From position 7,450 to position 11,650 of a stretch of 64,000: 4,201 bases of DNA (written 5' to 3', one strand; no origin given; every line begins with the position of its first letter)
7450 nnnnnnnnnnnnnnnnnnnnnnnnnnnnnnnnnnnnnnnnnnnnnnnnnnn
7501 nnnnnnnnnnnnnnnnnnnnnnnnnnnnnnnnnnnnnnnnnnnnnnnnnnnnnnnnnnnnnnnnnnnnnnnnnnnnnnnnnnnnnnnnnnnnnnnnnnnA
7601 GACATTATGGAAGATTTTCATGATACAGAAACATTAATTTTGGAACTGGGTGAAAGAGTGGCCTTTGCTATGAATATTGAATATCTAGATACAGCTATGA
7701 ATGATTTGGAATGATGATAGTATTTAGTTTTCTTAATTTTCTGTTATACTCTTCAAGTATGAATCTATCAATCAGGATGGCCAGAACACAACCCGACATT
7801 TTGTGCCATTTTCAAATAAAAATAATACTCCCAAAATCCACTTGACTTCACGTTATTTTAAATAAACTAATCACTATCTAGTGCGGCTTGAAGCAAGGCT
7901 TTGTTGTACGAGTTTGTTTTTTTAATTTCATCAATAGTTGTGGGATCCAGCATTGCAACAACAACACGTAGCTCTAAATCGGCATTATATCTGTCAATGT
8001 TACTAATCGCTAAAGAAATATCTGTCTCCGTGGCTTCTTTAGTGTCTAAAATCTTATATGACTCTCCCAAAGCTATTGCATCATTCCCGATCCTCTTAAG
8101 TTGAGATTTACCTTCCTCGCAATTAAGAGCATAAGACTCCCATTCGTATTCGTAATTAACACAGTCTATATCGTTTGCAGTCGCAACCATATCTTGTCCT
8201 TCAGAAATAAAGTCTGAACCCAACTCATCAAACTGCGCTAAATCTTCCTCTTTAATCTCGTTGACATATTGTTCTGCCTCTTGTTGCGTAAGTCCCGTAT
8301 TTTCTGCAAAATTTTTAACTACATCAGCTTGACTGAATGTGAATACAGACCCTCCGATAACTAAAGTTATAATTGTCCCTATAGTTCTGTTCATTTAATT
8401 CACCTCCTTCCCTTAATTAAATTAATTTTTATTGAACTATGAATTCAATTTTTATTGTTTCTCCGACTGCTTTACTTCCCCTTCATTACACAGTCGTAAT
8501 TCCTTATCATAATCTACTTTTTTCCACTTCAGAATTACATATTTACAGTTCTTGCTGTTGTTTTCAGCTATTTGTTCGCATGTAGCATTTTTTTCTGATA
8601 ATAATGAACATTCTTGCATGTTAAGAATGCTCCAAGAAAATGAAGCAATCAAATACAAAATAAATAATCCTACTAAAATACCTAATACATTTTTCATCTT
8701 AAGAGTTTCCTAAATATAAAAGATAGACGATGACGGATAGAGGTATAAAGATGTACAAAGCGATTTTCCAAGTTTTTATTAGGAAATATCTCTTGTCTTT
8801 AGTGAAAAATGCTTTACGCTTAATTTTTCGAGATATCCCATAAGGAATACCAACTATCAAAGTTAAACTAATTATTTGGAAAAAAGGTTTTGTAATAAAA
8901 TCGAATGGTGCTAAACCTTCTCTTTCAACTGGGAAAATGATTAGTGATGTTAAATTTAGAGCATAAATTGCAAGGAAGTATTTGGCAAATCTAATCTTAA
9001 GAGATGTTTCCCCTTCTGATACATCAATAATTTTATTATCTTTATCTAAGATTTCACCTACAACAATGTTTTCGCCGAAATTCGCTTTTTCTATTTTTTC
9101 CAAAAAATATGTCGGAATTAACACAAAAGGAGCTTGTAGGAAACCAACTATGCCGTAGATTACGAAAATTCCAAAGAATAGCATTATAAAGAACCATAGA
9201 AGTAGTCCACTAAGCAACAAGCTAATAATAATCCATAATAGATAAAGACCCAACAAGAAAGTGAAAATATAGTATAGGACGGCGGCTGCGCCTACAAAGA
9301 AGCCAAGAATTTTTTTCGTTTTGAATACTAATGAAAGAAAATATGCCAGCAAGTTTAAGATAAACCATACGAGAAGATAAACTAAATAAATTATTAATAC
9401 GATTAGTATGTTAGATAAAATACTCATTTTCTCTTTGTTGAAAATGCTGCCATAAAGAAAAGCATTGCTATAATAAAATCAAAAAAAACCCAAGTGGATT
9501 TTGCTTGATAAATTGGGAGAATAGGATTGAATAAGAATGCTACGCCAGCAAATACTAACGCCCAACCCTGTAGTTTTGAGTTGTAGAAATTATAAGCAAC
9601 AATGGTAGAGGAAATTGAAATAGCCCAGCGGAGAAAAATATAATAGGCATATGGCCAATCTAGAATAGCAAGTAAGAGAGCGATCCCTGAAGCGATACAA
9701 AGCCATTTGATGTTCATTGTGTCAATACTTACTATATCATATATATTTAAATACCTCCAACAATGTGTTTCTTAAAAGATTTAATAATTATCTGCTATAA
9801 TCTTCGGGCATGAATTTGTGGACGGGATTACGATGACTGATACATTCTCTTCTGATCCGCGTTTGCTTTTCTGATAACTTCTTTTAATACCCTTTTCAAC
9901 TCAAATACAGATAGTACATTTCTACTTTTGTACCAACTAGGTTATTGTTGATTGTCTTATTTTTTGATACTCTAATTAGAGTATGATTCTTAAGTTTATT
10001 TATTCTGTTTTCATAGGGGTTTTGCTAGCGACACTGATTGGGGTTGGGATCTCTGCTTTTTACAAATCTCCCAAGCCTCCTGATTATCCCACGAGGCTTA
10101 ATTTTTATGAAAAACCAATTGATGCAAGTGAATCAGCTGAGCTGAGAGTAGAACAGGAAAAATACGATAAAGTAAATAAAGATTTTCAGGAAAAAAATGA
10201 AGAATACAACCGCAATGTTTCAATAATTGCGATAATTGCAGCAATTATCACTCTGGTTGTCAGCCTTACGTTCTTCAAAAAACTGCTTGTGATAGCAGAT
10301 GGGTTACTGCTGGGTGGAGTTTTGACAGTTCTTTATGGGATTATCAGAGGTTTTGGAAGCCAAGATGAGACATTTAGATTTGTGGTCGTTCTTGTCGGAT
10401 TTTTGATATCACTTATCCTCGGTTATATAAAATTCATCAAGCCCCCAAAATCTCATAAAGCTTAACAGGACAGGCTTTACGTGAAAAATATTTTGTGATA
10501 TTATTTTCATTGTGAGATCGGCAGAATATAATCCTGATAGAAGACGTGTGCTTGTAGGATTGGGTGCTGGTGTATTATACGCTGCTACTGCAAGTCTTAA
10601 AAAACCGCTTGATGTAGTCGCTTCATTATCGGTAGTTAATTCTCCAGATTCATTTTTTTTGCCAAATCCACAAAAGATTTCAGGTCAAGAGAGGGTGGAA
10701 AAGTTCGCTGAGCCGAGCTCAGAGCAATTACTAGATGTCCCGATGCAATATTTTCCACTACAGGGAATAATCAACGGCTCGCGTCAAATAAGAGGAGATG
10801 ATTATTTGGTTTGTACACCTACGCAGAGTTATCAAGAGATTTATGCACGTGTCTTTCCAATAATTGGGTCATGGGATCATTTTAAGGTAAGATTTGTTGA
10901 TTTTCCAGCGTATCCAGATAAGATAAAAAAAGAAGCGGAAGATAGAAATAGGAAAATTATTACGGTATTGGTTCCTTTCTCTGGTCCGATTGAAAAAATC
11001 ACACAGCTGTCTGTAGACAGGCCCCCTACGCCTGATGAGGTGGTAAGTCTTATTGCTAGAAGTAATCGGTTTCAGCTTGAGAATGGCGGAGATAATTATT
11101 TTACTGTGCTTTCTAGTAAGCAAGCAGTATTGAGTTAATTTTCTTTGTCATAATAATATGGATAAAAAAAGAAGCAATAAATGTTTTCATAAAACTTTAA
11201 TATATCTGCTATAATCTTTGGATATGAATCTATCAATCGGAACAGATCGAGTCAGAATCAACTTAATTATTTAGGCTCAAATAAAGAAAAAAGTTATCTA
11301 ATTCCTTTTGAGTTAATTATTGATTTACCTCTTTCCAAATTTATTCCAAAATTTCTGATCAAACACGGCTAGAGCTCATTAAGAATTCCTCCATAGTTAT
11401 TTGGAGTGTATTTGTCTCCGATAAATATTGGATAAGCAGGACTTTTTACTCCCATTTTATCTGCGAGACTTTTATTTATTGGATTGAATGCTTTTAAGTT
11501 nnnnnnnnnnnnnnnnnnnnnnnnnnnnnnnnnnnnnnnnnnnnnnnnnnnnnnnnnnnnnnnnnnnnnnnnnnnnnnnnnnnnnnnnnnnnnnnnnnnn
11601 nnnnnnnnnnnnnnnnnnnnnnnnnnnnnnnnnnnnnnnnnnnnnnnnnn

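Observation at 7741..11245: Three copies of a conserved 'extended -10 + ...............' element at gene-block boundaries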

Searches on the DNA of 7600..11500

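Call 65: search_rna_families(source=window, start=7600, end=11500, threshold=evalue, max_evalue=5)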
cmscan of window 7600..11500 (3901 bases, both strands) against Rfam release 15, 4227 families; matches with E-value up to 5: 1.
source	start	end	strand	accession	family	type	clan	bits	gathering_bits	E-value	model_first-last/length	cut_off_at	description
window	9819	9909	+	RF00300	snoZ221_snoR21b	Gene; snRNA; snoRNA; CD-box;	-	20.1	44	0.87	1-91/91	no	Small nucleolar RNA Z221/R21b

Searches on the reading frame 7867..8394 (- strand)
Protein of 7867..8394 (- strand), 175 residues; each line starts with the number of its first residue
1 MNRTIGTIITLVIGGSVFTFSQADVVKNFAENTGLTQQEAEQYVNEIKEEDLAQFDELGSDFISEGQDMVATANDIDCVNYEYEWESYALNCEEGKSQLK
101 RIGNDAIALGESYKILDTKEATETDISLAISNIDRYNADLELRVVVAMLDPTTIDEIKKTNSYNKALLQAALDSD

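Call 11: search_protein_families(library=pfam, proteins=[window:7867-8394:-], max_evalue=0.01)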
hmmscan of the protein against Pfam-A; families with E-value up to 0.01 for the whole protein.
window:7867-8394:- (175 aa): 0 families

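Call 17: find_encoding_contigs(protein=window:7867-8394:-, flank=10000, max_places=10)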
Protein window:7867-8394:- (175 aa): 1 contig read that carries it; 1 place shown.
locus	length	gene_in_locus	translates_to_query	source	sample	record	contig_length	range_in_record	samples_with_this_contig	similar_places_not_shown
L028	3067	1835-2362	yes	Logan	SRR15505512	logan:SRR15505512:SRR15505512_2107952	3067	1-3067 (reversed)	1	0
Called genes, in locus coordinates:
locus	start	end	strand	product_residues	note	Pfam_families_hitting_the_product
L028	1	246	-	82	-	?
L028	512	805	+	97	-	PF20619:DUF6804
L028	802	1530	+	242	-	-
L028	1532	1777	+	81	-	-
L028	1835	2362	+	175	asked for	-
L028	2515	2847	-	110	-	-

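Call 101: search_protein_families(library=padloc, proteins=[window:7867-8394:-], max_evalue=0.01)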
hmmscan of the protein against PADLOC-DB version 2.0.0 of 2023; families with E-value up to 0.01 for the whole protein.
window:7867-8394:- (175 aa): 0 families

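Call 102: search_protein_families(library=ncbifam, proteins=[window:7867-8394:-], max_evalue=0.01)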
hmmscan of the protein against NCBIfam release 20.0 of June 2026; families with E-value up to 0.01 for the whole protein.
window:7867-8394:- (175 aa): 0 families

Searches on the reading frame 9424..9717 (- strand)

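Call 11: search_protein_families(library=pfam, proteins=[window:9424-9717:-], max_evalue=0.01)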
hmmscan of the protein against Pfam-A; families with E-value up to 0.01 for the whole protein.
window:9424-9717:- (97 aa): 2 families
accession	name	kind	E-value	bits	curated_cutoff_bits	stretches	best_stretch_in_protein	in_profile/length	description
PF20619.3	DUF6804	-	1.7e-21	76.6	27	1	4-92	3-91/91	Family of unknown function (DUF6804)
PF22570.1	LiaF-TM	-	0.0083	17.4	27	0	6-93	5-89/98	LiaF transmembrane domain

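Call 101: search_protein_families(library=padloc, proteins=[window:9424-9717:-], max_evalue=0.01)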
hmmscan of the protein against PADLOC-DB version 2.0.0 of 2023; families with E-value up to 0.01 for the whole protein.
window:9424-9717:- (97 aa): 0 families

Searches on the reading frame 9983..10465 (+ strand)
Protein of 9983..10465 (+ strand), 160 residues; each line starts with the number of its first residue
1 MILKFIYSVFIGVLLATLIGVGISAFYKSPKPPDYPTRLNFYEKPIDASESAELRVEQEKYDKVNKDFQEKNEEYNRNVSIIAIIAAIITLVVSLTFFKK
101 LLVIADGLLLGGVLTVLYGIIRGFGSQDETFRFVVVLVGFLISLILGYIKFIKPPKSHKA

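Call 11: search_protein_families(library=pfam, proteins=[window:9983-10465:+], max_evalue=0.01)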
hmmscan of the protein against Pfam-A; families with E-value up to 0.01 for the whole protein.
window:9983-10465:+ (160 aa): 0 families

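Call 13: find_encoding_contigs(protein=window:9983-10465:+, flank=10000, max_places=10)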
Protein window:9983-10465:+ (160 aa): no gene with exactly this product is on record in the collection.

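Call 101: search_protein_families(library=padloc, proteins=[window:9983-10465:+], max_evalue=0.01)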
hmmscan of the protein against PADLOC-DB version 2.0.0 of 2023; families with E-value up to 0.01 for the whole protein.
window:9983-10465:+ (160 aa): 0 families

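Call 102: search_protein_families(library=ncbifam, proteins=[window:9983-10465:+], max_evalue=0.01)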
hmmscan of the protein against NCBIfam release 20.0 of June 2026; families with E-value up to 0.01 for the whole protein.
window:9983-10465:+ (160 aa): 2 families
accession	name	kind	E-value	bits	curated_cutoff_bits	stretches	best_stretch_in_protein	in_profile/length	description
NF007577.0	PRK10209.1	equivalog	0.0018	18.1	189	1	54-156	2-101/190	HdeD family acid-resistance protein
NF045937.1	MSC_0624_12TM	equivalog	0.0026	16.4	70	1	66-158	272-370/445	MSC_0624 family F1-like ATPase-associated membrane protein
